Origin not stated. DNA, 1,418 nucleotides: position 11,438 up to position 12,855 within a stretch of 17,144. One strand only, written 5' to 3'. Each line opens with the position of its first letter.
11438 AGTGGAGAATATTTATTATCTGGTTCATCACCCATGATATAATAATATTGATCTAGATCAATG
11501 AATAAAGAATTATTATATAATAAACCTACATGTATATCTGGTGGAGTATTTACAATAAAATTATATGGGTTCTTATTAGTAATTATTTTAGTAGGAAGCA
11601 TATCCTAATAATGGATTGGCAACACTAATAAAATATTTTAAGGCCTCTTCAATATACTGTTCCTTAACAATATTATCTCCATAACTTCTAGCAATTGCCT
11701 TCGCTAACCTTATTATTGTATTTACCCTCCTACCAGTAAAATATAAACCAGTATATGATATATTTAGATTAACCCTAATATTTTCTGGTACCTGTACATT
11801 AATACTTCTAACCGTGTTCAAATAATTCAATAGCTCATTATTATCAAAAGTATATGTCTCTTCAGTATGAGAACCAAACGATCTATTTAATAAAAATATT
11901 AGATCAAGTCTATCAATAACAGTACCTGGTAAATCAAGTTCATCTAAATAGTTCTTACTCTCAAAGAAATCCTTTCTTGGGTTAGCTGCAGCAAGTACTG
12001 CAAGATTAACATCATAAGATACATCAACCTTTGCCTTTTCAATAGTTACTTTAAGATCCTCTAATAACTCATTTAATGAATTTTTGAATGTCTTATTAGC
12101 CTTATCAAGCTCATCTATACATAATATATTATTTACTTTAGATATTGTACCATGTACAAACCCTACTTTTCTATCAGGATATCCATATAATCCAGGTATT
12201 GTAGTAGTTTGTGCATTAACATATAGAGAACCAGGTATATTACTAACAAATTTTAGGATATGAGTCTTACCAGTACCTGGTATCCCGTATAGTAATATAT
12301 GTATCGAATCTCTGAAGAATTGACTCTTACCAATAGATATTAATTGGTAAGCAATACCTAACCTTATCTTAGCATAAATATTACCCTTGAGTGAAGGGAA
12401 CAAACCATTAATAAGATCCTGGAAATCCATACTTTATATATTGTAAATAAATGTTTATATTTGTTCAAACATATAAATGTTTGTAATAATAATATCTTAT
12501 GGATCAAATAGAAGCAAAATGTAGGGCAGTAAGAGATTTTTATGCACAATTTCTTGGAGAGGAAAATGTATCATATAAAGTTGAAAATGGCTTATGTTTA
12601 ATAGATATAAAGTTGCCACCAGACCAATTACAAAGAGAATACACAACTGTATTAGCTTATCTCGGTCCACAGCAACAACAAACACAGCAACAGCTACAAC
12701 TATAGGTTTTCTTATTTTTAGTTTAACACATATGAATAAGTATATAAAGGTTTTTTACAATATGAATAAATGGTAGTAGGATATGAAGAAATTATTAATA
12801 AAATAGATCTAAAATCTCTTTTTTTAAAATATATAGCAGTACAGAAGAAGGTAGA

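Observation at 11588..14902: Full-length MCM and an AAA+-only 'mini-MCM' encoded divergently around one 340-bp control region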

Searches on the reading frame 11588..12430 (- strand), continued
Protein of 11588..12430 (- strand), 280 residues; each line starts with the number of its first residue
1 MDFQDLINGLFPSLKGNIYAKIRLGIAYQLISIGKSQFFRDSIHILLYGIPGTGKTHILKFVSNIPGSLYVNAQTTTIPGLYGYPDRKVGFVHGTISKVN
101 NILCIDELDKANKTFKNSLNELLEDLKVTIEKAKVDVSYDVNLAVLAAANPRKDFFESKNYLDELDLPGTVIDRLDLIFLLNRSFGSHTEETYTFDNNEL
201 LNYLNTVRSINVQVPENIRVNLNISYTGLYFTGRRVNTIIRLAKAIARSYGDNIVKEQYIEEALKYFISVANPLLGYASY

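Call 58: find_related_loci(query=A6, collection=metagenome_contigs, flank=10000)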
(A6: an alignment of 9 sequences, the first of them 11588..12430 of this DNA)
Query A6 (280 aa) in metagenome_contigs; peptide patterns used: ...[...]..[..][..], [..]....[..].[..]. (x = any residue, [..] = any of these).
446 stretches matched a pattern; 5 encode a relative of the query (tblastn E <= 1e-3); 5 distinct loci.
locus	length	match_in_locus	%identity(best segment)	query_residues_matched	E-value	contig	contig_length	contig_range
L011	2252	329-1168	94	1-280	0e+0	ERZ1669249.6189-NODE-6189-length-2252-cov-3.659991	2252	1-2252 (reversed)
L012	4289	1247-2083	81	1-279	1e-162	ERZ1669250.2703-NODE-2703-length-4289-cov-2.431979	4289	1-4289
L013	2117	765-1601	81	1-279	3e-170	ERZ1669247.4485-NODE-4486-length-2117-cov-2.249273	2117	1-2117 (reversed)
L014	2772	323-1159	58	1-277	4e-105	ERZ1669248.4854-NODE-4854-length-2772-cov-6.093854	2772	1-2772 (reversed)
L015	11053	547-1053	28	44-218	2e-6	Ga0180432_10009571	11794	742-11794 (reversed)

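Call 111: search_dna_similar(query=window:11588-12430:-, collection=phages, mode=protein, max_evalue=0.001, max_rows=12)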
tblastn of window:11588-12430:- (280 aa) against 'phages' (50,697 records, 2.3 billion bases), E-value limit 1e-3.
Records with a match: 18; places in all: 18; records where one place covers at least 80% of the query: 3.
Best place of each record, by identity: <60% 18.
By first word of the organism name: Bacteriophage 5; Halorubrum 4; Thermococcus 3; Methanocaldococcus 2; Haloferax 2; Altiarchaeum 1; Haloarchaeal 1.
By host as written in the record: - 8; Methanocaldococcus fervens 2; Haloferax sp. LR2-5 2; Thermococcus sp. 'Bio pl 0405IT2' 2; Halorubrum sp. BL36 1; Natrinema thermotolerans A29 1; Thermococcus sp. Bio-pl-0405IT2 1; Halorubrum coriense 1.
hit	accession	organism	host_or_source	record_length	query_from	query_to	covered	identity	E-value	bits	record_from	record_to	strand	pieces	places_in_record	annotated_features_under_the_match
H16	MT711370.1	Methanocaldococcus fervens tailed virus 1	Methanocaldococcus fervens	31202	3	265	94%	26.5%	4e-14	78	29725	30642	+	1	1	hypothetical protein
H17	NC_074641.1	Methanocaldococcus fervens tailed virus 1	Methanocaldococcus fervens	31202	3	265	94%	26.5%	4e-14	78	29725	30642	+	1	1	hypothetical protein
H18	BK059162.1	Altiarchaeum virus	groundwater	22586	12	267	91%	25.8%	3e-8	61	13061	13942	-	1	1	mini-chromosome maintainance protein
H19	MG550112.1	Haloferax tailed virus 1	Haloferax sp. LR2-5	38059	3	181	64%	30.1%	2e-14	79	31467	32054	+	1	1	MCM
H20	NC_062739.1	Haloferax tailed virus 1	Haloferax sp. LR2-5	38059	3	181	64%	30.1%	2e-14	79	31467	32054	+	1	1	DNA helicase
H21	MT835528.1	Bacteriophage sp.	human fecal samples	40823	44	266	80%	24.1%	8e-11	68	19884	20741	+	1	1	record has no annotation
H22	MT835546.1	Bacteriophage sp.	human fecal samples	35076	44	266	80%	24.0%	2e-9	64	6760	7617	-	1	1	record has no annotation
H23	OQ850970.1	Halorubrum tailed virus BLv36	Halorubrum sp. BL36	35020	4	181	64%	29.2%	3e-10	66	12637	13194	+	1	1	hypothetical protein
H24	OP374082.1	Haloarchaeal virus HJTV-4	Natrinema thermotolerans A29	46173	3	182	64%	28.6%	3e-15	81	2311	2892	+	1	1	AAA family ATPase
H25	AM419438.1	Halorubrum virus BJ1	hypersaline lake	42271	10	182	62%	27.0%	1e-10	68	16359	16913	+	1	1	hypothetical protein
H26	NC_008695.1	Halorubrum virus BJ1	hypersaline lake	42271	10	182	62%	27.0%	1e-10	68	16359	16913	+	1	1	DNA helicase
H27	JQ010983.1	Thermococcus prieurii virus 1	Thermococcus sp. 'Bio pl 0405IT2'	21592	43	183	50%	29.7%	5e-11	69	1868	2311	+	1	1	C-terminal part of the MCM2-like helicase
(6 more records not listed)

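Call 112: search_dna_similar(query=window:11588-12430:-, collection=plasmids, mode=protein, max_evalue=0.001, max_rows=15)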
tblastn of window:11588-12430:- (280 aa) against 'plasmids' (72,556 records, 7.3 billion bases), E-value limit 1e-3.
Records with a match: 30; places in all: 30; records where one place covers at least 80% of the query: 8.
Best place of each record, by identity: <60% 30.
By first word of the organism name: Haloarcula 5; Methanocaldococcus 4; Halorussus 3; Methanosphaera 2; Natronosalvus 2; Natrinema 2; Proteus 2; Halopiger 1; Actinarchaeum 1; Methanomethylovorans 1; and 7 more.
By predicted mobility (MOB-suite, as given by PLSDB): non-mobilizable 28; mobilizable 2.
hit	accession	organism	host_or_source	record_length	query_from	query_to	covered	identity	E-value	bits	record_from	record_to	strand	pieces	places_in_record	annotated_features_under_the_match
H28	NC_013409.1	Methanocaldococcus vulcanius M7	-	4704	2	267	95%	26.5%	3e-16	86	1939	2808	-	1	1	minichromosome maintenance protein MCM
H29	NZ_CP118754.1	Methanosphaera sp. ISO3-F5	-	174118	6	248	87%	28.9%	2e-22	103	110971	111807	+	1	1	minichromosome maintenance protein MCM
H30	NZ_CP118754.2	Methanosphaera sp. ISO3-F5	Ovis aries,Ovine rumen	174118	6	248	87%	28.9%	2e-22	103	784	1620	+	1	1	minichromosome maintenance protein MCM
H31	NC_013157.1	Methanocaldococcus fervens AG86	-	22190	6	264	93%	26.2%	4e-16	85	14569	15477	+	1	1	minichromosome maintenance protein MCM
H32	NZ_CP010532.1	Haloarcula sp. CBA1115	monoisolate,Solar salt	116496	3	267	95%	23.3%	3e-13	77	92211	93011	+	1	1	minichromosome maintenance protein MCM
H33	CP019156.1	Haloarcula taiwanensis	single cell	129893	3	267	95%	23.0%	1e-13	78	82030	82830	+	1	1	ATP-dependent DNA helicase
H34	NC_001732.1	Methanocaldococcus jannaschii DSM 2661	-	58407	26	264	85%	24.3%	1e-5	54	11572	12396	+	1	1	minichromosome maintenance protein MCM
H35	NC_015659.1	Halopiger xanaduensis SH-6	sediment of Lake Shangmatala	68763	3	205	73%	28.0%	2e-12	74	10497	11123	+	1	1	minichromosome maintenance protein MCM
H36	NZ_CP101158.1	Natronosalvus amylolyticus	cell culture,sediment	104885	6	272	95%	21.1%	2e-10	69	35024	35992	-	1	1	minichromosome maintenance protein MCM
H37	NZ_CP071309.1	Actinarchaeum halophilum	soil,soil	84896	3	188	66%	29.8%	9e-16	84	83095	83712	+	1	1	minichromosome maintenance protein MCM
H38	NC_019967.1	Natrinema pellirubrum DSM 15624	-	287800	6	184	64%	30.7%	1e-12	75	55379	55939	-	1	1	minichromosome maintenance protein MCM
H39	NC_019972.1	Methanomethylovorans hollandica DSM 15978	-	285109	3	181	64%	30.4%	2e-14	80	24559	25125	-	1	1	minichromosome maintenance protein MCM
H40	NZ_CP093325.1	Bacillus sp. N5-665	whole organism,peat soil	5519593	44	206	58%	32.5%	2e-4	50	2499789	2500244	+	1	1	none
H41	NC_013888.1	Methanocaldococcus sp. FS406-22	-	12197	6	179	62%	30.4%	4e-12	73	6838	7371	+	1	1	minichromosome maintenance protein MCM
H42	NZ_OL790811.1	Proteus mirabilis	-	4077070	45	266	79%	23.8%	4e-4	49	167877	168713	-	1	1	none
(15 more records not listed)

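Call 113: get_annotated_region(hit=H28, flank=2500)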
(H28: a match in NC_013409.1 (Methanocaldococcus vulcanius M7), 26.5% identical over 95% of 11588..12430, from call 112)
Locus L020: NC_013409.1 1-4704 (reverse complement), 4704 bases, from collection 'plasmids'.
description: Methanocaldococcus vulcanius M7 plasmid pMETVU02, complete sequence
organism: Methanocaldococcus vulcanius M7 (NCBI taxid 579137)
taxonomy: Archaea; Euryarchaeota; Methanococci; Methanococcales; Methanocaldococcaceae; Methanocaldococcus; Methanocaldococcus vulcanius; Methanocaldococcus vulcanius M7
host: -; source: -; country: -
typing (MOB-suite, as given by PLSDB): non-mobilizable
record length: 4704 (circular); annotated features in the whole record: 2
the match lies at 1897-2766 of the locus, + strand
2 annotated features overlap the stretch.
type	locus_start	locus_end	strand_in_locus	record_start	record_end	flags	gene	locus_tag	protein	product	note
CDS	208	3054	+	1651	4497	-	-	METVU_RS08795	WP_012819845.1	minichromosome maintenance protein MCM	-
CDS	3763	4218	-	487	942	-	-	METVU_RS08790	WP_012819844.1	hypothetical protein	-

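Call 116: list_cluster_members(proteins=[L005:1453-3585:-, L010:4836-6971:-, L001:1399-3450:-, L002:7888-9939:-, P0051, P0052, P0048, P0003])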
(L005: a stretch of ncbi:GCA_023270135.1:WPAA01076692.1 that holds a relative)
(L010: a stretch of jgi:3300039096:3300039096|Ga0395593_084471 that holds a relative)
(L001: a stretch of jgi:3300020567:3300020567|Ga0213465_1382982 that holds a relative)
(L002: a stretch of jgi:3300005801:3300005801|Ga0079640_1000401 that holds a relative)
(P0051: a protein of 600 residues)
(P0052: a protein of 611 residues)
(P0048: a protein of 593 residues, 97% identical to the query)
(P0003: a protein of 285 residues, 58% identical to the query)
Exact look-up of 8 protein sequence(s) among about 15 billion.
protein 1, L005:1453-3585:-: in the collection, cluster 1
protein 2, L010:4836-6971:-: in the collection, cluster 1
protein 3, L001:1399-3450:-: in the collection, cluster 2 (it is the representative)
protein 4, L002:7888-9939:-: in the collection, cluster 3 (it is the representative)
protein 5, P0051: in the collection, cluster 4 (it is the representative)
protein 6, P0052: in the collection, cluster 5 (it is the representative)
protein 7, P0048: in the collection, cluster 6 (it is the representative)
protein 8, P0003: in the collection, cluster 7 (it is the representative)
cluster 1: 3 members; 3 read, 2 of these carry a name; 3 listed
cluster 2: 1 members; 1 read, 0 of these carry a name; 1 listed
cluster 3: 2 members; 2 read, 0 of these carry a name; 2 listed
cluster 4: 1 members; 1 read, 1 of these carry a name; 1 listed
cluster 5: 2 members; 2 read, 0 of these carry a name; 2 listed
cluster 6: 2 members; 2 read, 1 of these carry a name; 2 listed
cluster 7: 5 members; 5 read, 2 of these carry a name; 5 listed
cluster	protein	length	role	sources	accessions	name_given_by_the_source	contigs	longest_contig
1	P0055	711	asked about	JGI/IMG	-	replicative DNA helicase Mcm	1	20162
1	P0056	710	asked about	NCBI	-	-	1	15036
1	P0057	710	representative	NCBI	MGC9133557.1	MAG: ATP-binding protein [Nanopusillaceae archaeon]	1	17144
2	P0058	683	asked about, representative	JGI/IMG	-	-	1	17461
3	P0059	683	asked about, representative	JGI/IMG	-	-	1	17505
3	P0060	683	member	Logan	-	-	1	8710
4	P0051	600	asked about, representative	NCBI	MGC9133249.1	MAG: hypothetical protein ACP5GJ_02515 [Nanopusillaceae archaeon]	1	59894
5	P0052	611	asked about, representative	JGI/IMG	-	-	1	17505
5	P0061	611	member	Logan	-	-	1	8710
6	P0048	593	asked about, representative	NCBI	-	-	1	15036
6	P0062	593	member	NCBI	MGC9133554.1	MAG: hypothetical protein ACP5GJ_04100 [Nanopusillaceae archaeon]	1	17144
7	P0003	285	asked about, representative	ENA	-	-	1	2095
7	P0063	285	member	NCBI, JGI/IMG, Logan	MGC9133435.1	MAG: ATP-binding protein [Nanopusillaceae archaeon] | replicative DNA helicase Mcm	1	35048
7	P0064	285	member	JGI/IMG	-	replicative DNA helicase Mcm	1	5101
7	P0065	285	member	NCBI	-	-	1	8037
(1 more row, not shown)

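Call 117: find_encoding_contigs(protein=P0063, flank=10000, max_places=4)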
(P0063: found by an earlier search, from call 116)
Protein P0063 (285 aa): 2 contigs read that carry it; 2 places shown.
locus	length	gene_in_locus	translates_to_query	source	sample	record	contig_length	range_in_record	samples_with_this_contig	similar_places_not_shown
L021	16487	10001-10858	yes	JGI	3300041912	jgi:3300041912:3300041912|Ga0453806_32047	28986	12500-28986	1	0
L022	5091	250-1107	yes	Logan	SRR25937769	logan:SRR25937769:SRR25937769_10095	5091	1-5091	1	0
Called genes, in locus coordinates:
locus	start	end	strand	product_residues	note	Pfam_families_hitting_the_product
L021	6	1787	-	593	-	PF05317:Thermopsin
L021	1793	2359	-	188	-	-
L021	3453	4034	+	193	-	-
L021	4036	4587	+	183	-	-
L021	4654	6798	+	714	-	PF00493:MCM, PF01078:Mg_chelatase (faint), PF07726:AAA_3 (weak), PF07728:AAA_5, PF17855:MCM_lid, PF21120: (weak)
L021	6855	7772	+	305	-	-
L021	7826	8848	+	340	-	-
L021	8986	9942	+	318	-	-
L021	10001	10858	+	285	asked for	PF00493:MCM, PF13337:BrxL_ATPase (faint), PF07726:AAA_3 (faint), PF07728:AAA_5, PF01078:Mg_chelatase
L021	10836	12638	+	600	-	-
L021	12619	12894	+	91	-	-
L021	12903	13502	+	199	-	-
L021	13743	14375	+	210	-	-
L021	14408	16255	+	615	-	-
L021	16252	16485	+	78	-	?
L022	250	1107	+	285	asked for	PF00493:MCM, PF13337:BrxL_ATPase (faint), PF07726:AAA_3 (faint), PF07728:AAA_5, PF01078:Mg_chelatase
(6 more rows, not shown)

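Call 120: search_protein_families(library=padloc, proteins=[window:11588-12430:-], max_evalue=0.01)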
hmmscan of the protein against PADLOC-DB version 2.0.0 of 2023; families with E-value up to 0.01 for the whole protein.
window:11588-12430:- (280 aa): 4 families
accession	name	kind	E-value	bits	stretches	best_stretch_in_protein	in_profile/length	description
PDLC03838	DolB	-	1.7e-06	25.6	1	43-137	167-267/375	-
PDLC02195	IetA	-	4.3e-05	21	1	42-114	137-210/395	-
PDLC02196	IetA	-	8.4e-05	20.1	1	43-114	123-195/374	-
PDLC04886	PDC-S06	-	0.0093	12.8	0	44-130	27-112/727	-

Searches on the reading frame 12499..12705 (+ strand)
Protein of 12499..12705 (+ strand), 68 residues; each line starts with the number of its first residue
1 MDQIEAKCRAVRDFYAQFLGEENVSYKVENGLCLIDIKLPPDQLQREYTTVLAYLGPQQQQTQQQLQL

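Call 7: search_protein_families(library=pfam, proteins=[window:12499-12705:+], max_evalue=0.01)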
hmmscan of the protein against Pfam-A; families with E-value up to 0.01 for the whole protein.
window:12499-12705:+ (68 aa): 0 families

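Call 8: search_protein_families(library=ncbifam, proteins=[window:12499-12705:+], max_evalue=0.01)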
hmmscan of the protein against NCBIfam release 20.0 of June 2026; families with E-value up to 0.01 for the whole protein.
window:12499-12705:+ (68 aa): 0 families

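Call 104: search_protein_families(library=pfam, proteins=[window:12499-12705:+], max_evalue=5)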
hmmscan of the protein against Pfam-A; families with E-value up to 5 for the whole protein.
window:12499-12705:+ (68 aa): 0 families
